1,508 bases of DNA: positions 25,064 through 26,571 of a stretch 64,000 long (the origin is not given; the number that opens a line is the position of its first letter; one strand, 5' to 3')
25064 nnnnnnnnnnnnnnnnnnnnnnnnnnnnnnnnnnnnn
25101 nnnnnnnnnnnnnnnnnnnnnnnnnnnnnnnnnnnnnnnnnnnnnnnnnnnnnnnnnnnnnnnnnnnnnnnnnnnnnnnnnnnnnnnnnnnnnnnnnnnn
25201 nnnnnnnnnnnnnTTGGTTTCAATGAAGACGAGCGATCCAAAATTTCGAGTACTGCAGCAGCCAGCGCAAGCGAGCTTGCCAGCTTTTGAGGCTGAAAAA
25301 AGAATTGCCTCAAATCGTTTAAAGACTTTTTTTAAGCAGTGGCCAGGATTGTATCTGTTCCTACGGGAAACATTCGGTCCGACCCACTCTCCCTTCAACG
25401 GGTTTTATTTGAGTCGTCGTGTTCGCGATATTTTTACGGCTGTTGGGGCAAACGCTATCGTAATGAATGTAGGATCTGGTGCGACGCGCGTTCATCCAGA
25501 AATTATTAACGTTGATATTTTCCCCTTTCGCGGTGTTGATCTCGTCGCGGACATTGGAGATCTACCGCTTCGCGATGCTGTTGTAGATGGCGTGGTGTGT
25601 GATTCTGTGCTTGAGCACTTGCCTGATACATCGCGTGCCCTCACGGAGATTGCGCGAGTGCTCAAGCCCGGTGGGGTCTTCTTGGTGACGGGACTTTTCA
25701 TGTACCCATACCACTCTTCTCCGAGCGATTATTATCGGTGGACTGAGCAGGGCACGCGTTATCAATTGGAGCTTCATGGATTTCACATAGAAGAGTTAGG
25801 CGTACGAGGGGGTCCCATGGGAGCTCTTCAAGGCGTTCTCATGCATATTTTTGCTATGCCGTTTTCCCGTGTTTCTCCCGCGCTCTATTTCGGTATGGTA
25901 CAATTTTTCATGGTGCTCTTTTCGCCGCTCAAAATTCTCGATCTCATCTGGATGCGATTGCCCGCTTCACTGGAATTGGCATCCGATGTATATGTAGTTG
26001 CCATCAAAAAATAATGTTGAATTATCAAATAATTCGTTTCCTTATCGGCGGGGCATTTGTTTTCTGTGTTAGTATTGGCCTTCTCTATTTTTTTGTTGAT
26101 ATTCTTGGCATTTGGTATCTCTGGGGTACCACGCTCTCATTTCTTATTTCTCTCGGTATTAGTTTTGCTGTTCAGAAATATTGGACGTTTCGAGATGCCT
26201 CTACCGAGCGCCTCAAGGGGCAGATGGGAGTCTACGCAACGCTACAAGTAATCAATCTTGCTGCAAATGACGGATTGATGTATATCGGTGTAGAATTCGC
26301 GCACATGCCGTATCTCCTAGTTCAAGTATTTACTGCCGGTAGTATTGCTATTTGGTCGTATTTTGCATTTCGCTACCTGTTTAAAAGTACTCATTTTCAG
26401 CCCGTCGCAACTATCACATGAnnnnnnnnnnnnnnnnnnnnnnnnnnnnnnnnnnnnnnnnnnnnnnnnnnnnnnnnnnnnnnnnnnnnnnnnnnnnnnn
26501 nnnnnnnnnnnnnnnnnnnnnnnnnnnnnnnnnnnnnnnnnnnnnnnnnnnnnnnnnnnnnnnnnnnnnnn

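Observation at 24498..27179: GtrA plus two DPM1/GtrB-like GT2 enzymes and a methyltransferase: polyprenyl-P-sugar donor factory for periplasmic glycosylation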

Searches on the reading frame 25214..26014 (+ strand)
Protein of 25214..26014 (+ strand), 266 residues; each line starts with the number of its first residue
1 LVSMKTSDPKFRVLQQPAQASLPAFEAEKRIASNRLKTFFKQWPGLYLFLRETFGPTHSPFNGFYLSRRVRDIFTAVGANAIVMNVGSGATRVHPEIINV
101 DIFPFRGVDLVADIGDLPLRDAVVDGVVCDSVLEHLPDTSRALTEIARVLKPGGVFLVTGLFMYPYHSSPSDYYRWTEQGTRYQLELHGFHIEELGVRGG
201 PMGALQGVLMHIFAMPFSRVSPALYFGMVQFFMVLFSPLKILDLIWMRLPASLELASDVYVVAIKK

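Call 5: search_protein_families(library=pfam, proteins=[window:25214-26014:+], max_evalue=0.01)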
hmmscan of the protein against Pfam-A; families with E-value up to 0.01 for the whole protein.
window:25214-26014:+ (266 aa): 9 families
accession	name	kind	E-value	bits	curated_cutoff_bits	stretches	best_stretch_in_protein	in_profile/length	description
PF08241.18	Methyltransf_11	-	8.6e-14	52.4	21.2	1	110-157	47-94/95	Methyltransferase domain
PF13847.12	Methyltransf_31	-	3.5e-08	33.7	27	1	111-159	60-110/145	Methyltransferase domain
PF13649.12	Methyltransf_25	-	1.9e-07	32.1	27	1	111-154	52-97/97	Methyltransferase domain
PF08242.18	Methyltransf_12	-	3.4e-06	28.1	30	1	115-156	59-98/98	Methyltransferase domain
PF13489.12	Methyltransf_23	-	2.3e-05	24.6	27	1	96-159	46-117/164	Methyltransferase domain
PF05148.21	Methyltransf_8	-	3.4e-05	24.3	27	1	39-159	33-157/219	Hypothetical methyltransferase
PF01209.24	Ubie_methyltran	-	0.00035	20.4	20.1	1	111-158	104-151/233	ubiE/COQ5 methyltransferase family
PF01234.23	NNMT_PNMT_TEMT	-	0.0018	17.9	25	1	97-162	139-201/261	NNMT/PNMT/TEMT family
PF20922.3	Anamorsin_N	-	0.0046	17.1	27.1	1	121-160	53-89/163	Anamorsin, N-terminal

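Call 8: search_protein_families(library=ncbifam, proteins=[window:25214-26014:+], max_evalue=0.01)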
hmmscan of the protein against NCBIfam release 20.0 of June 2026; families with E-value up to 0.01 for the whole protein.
window:25214-26014:+ (266 aa): 18 families
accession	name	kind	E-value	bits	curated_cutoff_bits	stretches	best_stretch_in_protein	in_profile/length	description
NF045667.1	MTase_DVU1556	equivalog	1.6e-11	44.1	155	1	110-164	71-125/213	DVU_1556 family methyltransferase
NF008823.0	PRK11873.1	subfamily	1.9e-07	30.9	263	1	112-159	135-182/272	arsenite methyltransferase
NF041537.1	ArsM_AhpD_UU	exception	2.1e-07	30.1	510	1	115-159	137-181/345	arsenite methyltransferase/AhpD domain selenoprotein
NF040539.1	AST_met_ArsM_2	exception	2.8e-07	30.7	240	1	110-164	115-169/262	putative arsinothricin biosynthesis methyltransferase ArsM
NF041536.1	ArsM_DUF2284_UU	exception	5.9e-07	28.2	575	1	99-161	120-183/459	arsenite methyltransferase/DUF2284 domain selenoprotein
NF041675.1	sarc_dimgly_tmase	equivalog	7.9e-06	26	550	1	113-159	124-170/278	sarcosine/dimethylglycine N-methyltransferase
NF001241.0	PRK00216.1-2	equivalog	1.5e-05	24.8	327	1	111-160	100-149/231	demethylmenaquinone methyltransferase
NF047649.1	MTase_UXPK_star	exception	1.5e-05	24.2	460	1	108-161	130-184/283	methyltransferase/UXPK-star double selenoprotein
NF045825.1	FAmtase_mtf2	equivalog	4.7e-05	22.7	400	1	110-160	109-160/248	fatty-acid O-methyltransferase Mtf2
NF045823.1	PthPhpthDimycoMt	equivalog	9.1e-05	21.7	300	1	108-160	115-168/256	phthiotriol/phenolphthiotriol dimycocerosates methyltransferase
TIGR02072.1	BioC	equivalog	0.00011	22.1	184.95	1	111-159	85-133/244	malonyl-ACP O-methyltransferase BioC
TIGR01934.1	MenG_MenH_UbiE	subfamily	0.00012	21.4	158.35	1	111-160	94-143/223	ubiquinone/menaquinone biosynthesis methyltransferase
NF052510.1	methyltran_MpqE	exception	0.00032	20.2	335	1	112-158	105-151/234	methyl-plastoquinone biosynthesis methyltransferase MpqE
NF007610.0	PRK10258.1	equivalog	0.00037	19.9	342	1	110-161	90-141/251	malonyl-ACP O-methyltransferase BioC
NF001240.0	PRK00216.1-1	equivalog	0.00042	19.5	378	1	111-159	121-169/251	bifunctional demethylmenaquinone methyltransferase/2-methoxy-6-polyprenyl-1,4-benzoquinol methylase UbiE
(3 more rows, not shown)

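Call 44: search_solved_structures(query=window:25214-26014:+, max_evalue=0.01, show_alignments=1)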
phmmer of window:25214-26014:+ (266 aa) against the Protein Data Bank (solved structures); distinct sequences matched with E-value up to 0.01: 11.
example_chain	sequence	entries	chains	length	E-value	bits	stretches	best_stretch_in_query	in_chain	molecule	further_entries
3bus_A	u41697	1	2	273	2.4e-07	33.7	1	111-161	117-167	Methyltransferase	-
6uv6_A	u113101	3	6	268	9.4e-06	28.5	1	111-161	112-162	D-glucose O-methyltransferase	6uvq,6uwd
8zc8_A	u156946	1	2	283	1.3e-05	28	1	112-162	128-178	MitM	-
21zq_A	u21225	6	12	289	1.3e-05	28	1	112-162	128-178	MitM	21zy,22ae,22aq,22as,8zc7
6f5z_A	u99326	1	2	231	0.00012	24.8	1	110-168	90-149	24-sterol C-methyltransferase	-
6uak_A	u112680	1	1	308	0.00031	23.5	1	110-174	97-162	SAM dependent methyltransferase LahSB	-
9w6x_A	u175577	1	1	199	0.00042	23.1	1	111-162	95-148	YtkW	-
3mgg_A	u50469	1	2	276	0.00093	21.9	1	110-158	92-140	Methyltransferase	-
2yqz_A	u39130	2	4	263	0.0015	21.2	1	111-158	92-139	Hypothetical protein TTHA0223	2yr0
4kdr_A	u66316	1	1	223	0.0069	19.1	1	124-193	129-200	3-demethylubiquinone-9 3-methyltransferase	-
5dpm_A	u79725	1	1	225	0.0071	19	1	124-193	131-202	Ubiquinone biosynthesis O-methyltransferase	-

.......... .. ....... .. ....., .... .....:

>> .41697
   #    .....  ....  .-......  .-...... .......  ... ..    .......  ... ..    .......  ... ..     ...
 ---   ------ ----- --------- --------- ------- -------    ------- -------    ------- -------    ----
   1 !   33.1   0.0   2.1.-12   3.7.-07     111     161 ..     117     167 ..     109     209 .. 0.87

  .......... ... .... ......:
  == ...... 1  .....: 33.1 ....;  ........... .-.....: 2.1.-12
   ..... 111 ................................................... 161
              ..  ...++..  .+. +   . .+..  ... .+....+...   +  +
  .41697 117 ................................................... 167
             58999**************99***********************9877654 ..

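Call 53: find_homologous_proteins(query=window:25223-26014:+, max_evalue=0.00001)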
Query window:25223-26014:+ (263 aa): 84 proteins with E <= 0.00001 among 1312 candidates.
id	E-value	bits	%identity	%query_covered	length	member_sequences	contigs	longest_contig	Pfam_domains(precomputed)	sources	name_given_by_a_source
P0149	3.8e-174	595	100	100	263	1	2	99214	PF13847.13,PF13489.13,PF13649.13,PF08241.19,PF08242.19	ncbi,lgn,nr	ncbi:MAG: class I SAM-dependent methyltransferase [Candidatus Pacebacteria bacterium]|nr:class I SAM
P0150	7.3e-133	460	76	100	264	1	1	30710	PF13847.13,PF13489.13,PF13649.13,PF05148.22,PF08241.19,PF08242.19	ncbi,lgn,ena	-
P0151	3.5e-105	369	62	100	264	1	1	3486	PF13847.13,PF13489.13,PF13649.13,PF05148.22,PF08241.19,PF08242.19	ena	-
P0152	7.0e-94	332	56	100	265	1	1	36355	PF13847.13,PF13489.13,PF13649.13,PF05148.22,PF08241.19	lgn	-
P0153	3.6e-93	330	56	100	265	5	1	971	PF13847.13,PF13489.13,PF13649.13,PF05148.22,PF08241.19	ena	-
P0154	5.5e-93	329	55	100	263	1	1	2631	PF13847.13,PF13489.13,PF13649.13,PF05148.22,PF01209.25,PF08241.19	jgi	-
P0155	8.7e-92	325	54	100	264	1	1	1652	PF13847.13,PF13489.13,PF13649.13,PF05148.22,PF08241.19,PF08242.19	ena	-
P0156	9.4e-90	319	52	100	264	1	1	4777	PF13847.13,PF13489.13,PF13649.13,PF05148.22,PF08241.19,PF08242.19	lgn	-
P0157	1.9e-89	318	53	100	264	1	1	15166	PF13847.13,PF13489.13,PF13649.13,PF05148.22,PF01209.25,PF08241.19,PF08242.19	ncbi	-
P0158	3.5e-88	314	53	100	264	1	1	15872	PF13847.13,PF13489.13,PF13649.13,PF05148.22,PF08241.19,PF08242.19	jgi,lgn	jgi:SAM-dependent methyltransferase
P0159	4.9e-88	313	52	100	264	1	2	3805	PF13847.13,PF13489.13,PF13649.13,PF05148.22,PF08241.19,PF08242.19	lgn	-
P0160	4.3e-87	310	51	100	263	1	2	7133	PF13847.13,PF13489.13,PF13649.13,PF05148.22,PF08241.19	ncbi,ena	-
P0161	1.3e-86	308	52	100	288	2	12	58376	PF13847.13,PF13489.13,PF13649.13,PF05148.22,PF08241.19,PF08242.19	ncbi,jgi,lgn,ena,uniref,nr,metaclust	ncbi:MAG: hypothetical protein A3D65_03240 [Candidatus Lloydbacteria bacterium RIFCSPHIGHO2_02_FULL_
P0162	2.3e-86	308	52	100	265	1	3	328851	PF13847.13,PF13489.13,PF05148.22,PF08241.19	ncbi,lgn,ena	-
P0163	2.7e-86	307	52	100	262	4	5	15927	PF13847.13,PF13489.13,PF13649.13,PF05148.22,PF08241.19,PF08242.19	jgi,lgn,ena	-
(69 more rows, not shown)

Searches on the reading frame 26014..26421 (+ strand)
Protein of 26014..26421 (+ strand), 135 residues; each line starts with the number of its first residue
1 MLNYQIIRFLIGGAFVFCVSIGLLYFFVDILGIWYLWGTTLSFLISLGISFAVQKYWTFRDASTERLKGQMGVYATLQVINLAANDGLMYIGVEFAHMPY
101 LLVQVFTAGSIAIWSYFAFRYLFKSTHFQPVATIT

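Call 5: search_protein_families(library=pfam, proteins=[window:26014-26421:+], max_evalue=0.01)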
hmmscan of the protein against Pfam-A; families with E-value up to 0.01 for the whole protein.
window:26014-26421:+ (135 aa): 1 family
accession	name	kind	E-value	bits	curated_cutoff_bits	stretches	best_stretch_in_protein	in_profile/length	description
PF04138.20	GtrA_DPMS_TM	-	5.3e-19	69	26.1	1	8-122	1-115/117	GtrA/DPMS, transmembrane domain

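Call 8: search_protein_families(library=ncbifam, proteins=[window:26014-26421:+], max_evalue=0.01)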
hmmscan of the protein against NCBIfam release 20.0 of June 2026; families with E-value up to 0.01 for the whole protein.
window:26014-26421:+ (135 aa): 0 families

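Call 41: search_solved_structures(query=window:26014-26421:+, max_evalue=10, show_alignments=2)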
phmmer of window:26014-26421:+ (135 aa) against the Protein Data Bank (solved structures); distinct sequences matched with E-value up to 10: 1.
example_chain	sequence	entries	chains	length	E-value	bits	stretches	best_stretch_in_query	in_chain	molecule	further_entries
4zyo_A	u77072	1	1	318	1.7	12.1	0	34-62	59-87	Acyl-CoA desaturase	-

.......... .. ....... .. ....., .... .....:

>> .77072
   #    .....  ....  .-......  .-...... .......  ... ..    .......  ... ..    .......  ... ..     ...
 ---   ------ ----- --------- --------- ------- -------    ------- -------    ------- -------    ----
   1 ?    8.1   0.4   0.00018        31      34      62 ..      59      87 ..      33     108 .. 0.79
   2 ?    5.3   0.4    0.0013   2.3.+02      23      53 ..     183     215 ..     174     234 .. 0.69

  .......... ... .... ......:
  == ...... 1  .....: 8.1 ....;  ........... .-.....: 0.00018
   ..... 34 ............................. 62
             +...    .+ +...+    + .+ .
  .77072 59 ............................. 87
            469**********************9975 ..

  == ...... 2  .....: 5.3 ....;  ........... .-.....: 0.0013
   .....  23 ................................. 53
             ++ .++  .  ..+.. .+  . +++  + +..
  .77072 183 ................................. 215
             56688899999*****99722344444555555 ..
